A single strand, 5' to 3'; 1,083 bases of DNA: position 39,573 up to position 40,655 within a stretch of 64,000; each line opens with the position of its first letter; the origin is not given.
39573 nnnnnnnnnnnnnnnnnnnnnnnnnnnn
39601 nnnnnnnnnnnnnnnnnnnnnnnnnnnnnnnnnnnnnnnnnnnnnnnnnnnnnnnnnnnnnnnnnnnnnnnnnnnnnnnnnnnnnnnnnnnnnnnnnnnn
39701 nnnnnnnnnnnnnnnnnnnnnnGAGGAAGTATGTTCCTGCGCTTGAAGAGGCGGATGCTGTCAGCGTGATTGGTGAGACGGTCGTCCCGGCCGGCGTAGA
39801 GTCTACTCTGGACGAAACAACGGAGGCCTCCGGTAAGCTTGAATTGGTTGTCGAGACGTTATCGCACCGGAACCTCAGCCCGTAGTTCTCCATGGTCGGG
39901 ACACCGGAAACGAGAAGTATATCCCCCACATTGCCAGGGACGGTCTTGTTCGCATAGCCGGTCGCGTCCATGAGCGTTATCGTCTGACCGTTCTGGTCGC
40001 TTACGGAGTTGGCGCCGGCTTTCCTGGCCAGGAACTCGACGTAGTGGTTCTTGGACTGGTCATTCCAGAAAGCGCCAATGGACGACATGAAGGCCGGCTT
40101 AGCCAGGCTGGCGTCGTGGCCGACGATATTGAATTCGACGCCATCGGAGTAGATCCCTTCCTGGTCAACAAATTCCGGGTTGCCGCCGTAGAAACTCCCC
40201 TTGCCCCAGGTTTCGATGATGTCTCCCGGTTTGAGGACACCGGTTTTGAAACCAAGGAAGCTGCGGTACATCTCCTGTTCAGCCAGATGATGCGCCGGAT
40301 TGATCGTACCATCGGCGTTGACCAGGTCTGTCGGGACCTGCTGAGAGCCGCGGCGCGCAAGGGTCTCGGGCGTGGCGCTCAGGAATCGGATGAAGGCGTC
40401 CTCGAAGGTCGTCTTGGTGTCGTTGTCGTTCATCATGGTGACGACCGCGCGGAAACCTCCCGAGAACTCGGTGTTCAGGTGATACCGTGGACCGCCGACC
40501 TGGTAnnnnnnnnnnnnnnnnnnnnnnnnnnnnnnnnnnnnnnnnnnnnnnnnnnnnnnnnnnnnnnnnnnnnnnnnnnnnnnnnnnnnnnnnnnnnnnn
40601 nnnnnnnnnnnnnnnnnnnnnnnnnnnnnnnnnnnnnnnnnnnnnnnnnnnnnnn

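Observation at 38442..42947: A 1501-aa modular surface 5'-nucleotidase combining InlB-B-repeat, calcineurin-like phosphatase, DNRLRE and tandem MBG domains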

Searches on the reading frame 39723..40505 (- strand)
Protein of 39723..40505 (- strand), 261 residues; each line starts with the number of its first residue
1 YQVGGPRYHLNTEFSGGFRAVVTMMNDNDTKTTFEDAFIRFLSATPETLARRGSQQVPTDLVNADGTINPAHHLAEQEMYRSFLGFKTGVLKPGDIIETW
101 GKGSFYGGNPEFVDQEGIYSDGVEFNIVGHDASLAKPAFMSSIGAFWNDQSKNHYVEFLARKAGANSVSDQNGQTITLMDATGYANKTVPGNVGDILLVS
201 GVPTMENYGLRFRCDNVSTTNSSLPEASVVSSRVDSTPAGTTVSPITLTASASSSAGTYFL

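Call 8: search_protein_families(library=pfam, proteins=[window:39723-40505:-], max_evalue=10)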
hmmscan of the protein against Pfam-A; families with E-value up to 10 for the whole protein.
seq(261 aa): 0 families

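Call 9: search_protein_families(library=ncbifam, proteins=[window:39723-40505:-], max_evalue=10)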
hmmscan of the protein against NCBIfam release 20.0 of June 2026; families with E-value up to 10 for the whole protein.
seq(261 aa): 1 family
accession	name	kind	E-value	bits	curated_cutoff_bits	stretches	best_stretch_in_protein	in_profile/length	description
NF047757.1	LBF_1011_fam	equivalog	0.063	12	350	1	9-41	54-85/402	LBF_1011 family protein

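Call 45: predict_structure(alignment_id=A1)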
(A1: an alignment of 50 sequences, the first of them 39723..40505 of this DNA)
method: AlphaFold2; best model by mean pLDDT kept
length: 261 residues; sequences in the alignment: 50
mean_pLDDT: 81.4   pTM: 0.78
mean pLDDT of the five models: 81.4, 80.2, 78.3, 77.1, 72.7
residues with pLDDT >= 90: 133; 70-90: 63; 50-70: 36; < 50: 29
segments of 3 or more residues with pLDDT < 50: 1-11, 229-234, 252-255, 257-261
pLDDT, mean of each block of 10 residues (from residue 1): 34 82 77 77 95 90 94 89 74 94 83 76 85 94 90 95 98 94 91 98 86 96 74 51 57 46 39
secondary structure, 60 per line:
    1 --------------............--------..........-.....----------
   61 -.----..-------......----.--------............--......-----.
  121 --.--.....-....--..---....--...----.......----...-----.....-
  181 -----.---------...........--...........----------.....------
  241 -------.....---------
elements in order: E15-26 E35-44 H46-50 E76-81 E95-106 E109-114 E126-130 H132-135 H143-146 E156-162 E167-169 E175-179 E196-206 E209-219 E230-234 E248-252

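Call 70: search_protein_representatives(protein=window:39723-40505:-)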
Query: 261 residues. Proteins with E-value up to 0.001 (for the whole library): 65; up to 1e-10: 60; up to 1e-30: 48. The best 65 are listed.
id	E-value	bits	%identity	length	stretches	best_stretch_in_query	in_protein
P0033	3.7e-126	436.1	73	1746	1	1-261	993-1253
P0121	9.2e-118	408.6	70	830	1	1-260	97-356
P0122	2.0e-110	384.6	68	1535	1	1-258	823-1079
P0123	1.4e-106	372.0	66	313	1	10-255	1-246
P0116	4.9e-106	370.2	69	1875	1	1-257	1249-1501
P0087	1.2e-105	368.9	66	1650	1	2-256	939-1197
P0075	3.3e-103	360.9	65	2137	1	1-259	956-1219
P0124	2.8e-102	357.9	66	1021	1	1-261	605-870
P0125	4.5e-99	347.4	57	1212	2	1-255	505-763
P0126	4.1e-95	334.4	62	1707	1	1-253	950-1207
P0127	5.3e-95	334.0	58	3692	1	1-257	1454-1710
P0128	8.6e-94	330.1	59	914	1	1-259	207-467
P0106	5.3e-93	327.5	61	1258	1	1-259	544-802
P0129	6.6e-92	323.9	60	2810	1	2-255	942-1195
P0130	2.0e-90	319.0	59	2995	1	3-256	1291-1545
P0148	5.5e-60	219.3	44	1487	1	2-254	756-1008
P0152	1.6e-56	208.0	45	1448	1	2-253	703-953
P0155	9.6e-53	195.6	42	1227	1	2-240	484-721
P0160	1.1e-45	172.5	38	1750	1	2-230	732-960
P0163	2.3e-42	161.6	38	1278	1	3-228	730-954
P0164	2.0e-29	119.2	38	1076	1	5-214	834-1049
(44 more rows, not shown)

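Call 71: search_protein_families(library=pfam, proteins=[P0160, P0163, P0155, P0164, P0148, P0152], max_evalue=0.001)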
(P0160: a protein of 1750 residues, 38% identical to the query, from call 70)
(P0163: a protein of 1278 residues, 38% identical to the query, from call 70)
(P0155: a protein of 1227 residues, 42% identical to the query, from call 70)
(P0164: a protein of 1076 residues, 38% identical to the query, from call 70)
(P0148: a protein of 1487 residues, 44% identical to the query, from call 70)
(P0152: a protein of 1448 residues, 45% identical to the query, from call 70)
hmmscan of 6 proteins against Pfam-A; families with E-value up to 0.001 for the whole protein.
P0160 (1750 aa): 3 families
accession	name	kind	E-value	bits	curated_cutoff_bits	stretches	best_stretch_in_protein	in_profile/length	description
PF24517.2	CBM96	-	1.5e-25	90.4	26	1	56-225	3-162/164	Carbohydrate-binding module family 96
PF02872.23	5_nucleotid_C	-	2e-15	57.7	23.6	1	577-699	18-148/158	5'-nucleotidase, C-terminal domain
PF05345.18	He_PIG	-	5.8e-15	55.9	24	2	1156-1236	8-95/96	Putative Ig domain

P0163 (1278 aa): 2 families
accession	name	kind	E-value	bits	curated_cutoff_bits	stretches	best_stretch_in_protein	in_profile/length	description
PF24517.2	CBM96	-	8.3e-28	97.7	26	1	53-221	4-163/164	Carbohydrate-binding module family 96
PF02872.23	5_nucleotid_C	-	3.9e-15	56.7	23.6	1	575-694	19-146/158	5'-nucleotidase, C-terminal domain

P0155 (1227 aa): 3 families
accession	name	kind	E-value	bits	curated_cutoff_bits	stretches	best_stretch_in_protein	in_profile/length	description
PF24517.2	CBM96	-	2.7e-26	92.8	26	1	746-901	5-162/164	Carbohydrate-binding module family 96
PF02872.23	5_nucleotid_C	-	2.2e-20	73.8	23.6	1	328-451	19-151/158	5'-nucleotidase, C-terminal domain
PF16561.11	AMPK1_CBM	-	0.0001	22.9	26.8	0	1062-1107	32-77/85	Glycogen recognition site of AMP-activated protein kinase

P0164 (1076 aa): 2 families
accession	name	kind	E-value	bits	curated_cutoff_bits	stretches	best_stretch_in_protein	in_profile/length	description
PF24517.2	CBM96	-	5.5e-23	82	26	1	40-199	5-155/164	Carbohydrate-binding module family 96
PF02872.23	5_nucleotid_C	-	2.4e-05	24.9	23.6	1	607-729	2-108/158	5'-nucleotidase, C-terminal domain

P0148 (1487 aa): 3 families
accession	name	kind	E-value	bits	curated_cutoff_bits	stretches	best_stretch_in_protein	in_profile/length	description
PF24517.2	CBM96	-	2.8e-54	183.8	26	2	1017-1190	2-162/164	Carbohydrate-binding module family 96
PF02872.23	5_nucleotid_C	-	2.7e-14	54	23.6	1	587-667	19-89/158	5'-nucleotidase, C-terminal domain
PF00688.24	TGFb_propeptide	-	4.1e-05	23.8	25.8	0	1060-1148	113-195/242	TGF-beta propeptide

P0152 (1448 aa): 4 families
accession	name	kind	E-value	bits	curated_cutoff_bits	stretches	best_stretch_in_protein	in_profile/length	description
PF24517.2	CBM96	-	1.7e-37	129.2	26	1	962-1125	3-164/164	Carbohydrate-binding module family 96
PF02872.23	5_nucleotid_C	-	3.9e-19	69.7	23.6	1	544-667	19-150/158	5'-nucleotidase, C-terminal domain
PF00932.25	LTD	-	9.9e-16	58.5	34.3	1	23-130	3-107/109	Lamin Tail Domain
PF00149.33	Metallophos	-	1.7e-05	25.8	21.5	1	202-440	2-190/191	Calcineurin-like phosphoesterase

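Call 81: search_solved_structures(query=A1, max_evalue=0.001, show_alignments=1)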
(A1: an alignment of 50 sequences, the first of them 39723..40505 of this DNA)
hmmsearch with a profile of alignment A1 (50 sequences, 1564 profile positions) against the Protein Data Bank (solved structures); distinct sequences matched with E-value up to 0.001: 37.
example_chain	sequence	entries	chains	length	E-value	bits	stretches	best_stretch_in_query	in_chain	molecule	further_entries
2z1a_A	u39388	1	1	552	4.8e-24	87.4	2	705-819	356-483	5'-nucleotidase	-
1ush_A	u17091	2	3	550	2.2e-21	78.6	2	722-817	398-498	5'-NUCLEOTIDASE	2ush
3ivd_A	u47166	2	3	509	2.2e-21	78.5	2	345-593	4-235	Nucleotidase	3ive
1hp1_A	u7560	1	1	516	2.9e-21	78.1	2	722-817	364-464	5'-NUCLEOTIDASE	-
1ho5_A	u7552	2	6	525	3.1e-21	78.1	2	722-817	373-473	5'-NUCLEOTIDASE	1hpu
4wwl_A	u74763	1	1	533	3.1e-21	78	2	722-817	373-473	Protein UshA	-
1oid_A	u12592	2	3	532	4e-21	77.7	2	722-817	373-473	PROTEIN USHA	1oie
1oi8_A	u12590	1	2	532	1.2e-20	76.1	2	722-817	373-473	PROTEIN USHA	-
3ztv_A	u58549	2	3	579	6.9e-18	66.9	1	343-560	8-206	NAD NUCLEOTIDASE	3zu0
5h7w_A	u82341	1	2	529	3.7e-15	57.9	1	347-511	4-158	venom 5'-nucleotidase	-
7d0v_A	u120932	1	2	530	1.1e-14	56.3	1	347-511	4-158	Snake venom 5'-nucleotidase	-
6vc9_A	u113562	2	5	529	5.2e-13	50.8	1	347-508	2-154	5'-nucleotidase, ecto (CD73), isoform CRA_a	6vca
8znz_A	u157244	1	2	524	6.7e-13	50.4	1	347-508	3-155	5'-nucleotidase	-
4h1s_A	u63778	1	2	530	7.5e-13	50.2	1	347-508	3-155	5'-nucleotidase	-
9p1m_A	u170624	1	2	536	7.6e-13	50.2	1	347-508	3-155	5'-nucleotidase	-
8wab_A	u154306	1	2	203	1.8e-10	42.3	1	1117-1287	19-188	DNRLRE domain-containing protein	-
7vbo_A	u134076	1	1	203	7.6e-08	33.7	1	1115-1214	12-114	Alginate lyase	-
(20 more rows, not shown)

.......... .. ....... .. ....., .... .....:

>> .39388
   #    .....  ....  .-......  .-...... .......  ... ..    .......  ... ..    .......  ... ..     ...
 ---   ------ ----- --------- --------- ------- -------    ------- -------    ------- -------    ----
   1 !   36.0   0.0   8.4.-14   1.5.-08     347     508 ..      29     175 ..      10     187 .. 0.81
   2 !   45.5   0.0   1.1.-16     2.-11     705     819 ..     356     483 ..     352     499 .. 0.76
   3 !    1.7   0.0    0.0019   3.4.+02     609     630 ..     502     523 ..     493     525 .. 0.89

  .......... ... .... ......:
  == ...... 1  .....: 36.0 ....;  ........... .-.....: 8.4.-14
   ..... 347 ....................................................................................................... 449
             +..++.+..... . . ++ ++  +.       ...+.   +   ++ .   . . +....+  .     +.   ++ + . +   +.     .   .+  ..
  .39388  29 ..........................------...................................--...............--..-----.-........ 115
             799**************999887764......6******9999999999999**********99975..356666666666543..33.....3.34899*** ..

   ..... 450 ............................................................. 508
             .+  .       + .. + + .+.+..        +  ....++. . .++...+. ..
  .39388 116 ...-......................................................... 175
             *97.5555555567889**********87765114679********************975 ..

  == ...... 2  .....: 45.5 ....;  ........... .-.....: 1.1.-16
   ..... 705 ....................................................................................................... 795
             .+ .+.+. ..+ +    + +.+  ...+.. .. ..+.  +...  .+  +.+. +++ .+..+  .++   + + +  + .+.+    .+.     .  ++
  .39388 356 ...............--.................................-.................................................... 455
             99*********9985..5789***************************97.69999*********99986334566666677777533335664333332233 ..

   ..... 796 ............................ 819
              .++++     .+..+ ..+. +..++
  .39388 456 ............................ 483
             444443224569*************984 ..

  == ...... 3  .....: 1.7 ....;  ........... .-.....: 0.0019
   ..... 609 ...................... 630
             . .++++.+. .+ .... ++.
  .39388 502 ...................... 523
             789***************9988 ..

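Call 85: fold_search(model_id=the predicted structure, library=pdb)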
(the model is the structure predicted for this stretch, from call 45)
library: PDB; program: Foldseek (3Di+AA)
matches with E <= 10: 753; with E <= 0.001: 0
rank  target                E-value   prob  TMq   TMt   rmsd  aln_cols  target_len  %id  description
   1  9pd4_N                7.2e-03  0.93  0.33  0.23   8.9       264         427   10  NER dual incision complex - DuIM (released 2026-02-18)
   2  9dhk_H                8.6e-03  0.99  0.18  0.30   4.7        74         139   15  RMI1-RMI2 bound to cyclic peptide L3 (released 2025-07-02)
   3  9dhk_E                1.0e-02  1.00  0.19  0.33   5.1        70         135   14  RMI1-RMI2 bound to cyclic peptide L3 (released 2025-07-02)
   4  2cwa                  1.2e-02  0.38  0.20  0.24  15.9       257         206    7  Crystal Structure Of The Single-stranded DNA Binding Protein From Thermus Thermophilus HB8 (released 2005-12-17)
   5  5vl1_C                1.3e-02  1.00  0.20  0.12   6.8        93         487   17  Crystal Structure of Lysyl-tRNA Synthetase from Mycobacterium ulcerans complexed with L-lysine (released 2017-05-10)
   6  9dhk_B                1.4e-02  0.99  0.18  0.32   5.1        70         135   14  RMI1-RMI2 bound to cyclic peptide L3 (released 2025-07-02)
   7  2k5v_MODEL_1_A        1.4e-02  0.99  0.19  0.46  11.3        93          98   19  SOLUTION NMR STRUCTURE OF the second OB-fold domain of replication protein A from Methanococcus maripaludis. N (released 2008-08-19)
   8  2ihf                  1.4e-02  0.38  0.20  0.24  16.7       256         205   10  Crystal structure of deletion mutant delta 228-252 R190A of the single-stranded DNA binding protein from Thermus aquatic (released 2007-01-02)
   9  9dhk_K                1.5e-02  0.99  0.18  0.31   4.7        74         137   15  RMI1-RMI2 bound to cyclic peptide L3 (released 2025-07-02)
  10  2ihe                  1.5e-02  0.44  0.20  0.25  17.1       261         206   10  Crystal structure of wild-type single-stranded DNA binding protein from Thermus aquaticus (released 2007-01-02)
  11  6kcn_C                1.7e-02  0.99  0.19  0.11   6.2        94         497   15  Crystal structure of plasmodium lysyl-tRNA synthetase in complex with a cladosporin derivative 4 (released 2020-04-08)
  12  3kfu_D                1.8e-02  0.99  0.21  0.15   6.8        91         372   16  Crystal structure of the transamidosome (released 2010-08-25)
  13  3kfu_B                1.8e-02  0.99  0.21  0.15   6.8        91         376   16  Crystal structure of the transamidosome (released 2010-08-25)
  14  9di4_B                1.8e-02  0.99  0.18  0.32   4.1        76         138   13  RMI1-RMI2 bound to cyclic peptide L4 (released 2025-07-02)
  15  3mxn_B                2.0e-02  0.99  0.18  0.32   5.3        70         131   14  Crystal structure of the RMI core complex (released 2010-09-15)
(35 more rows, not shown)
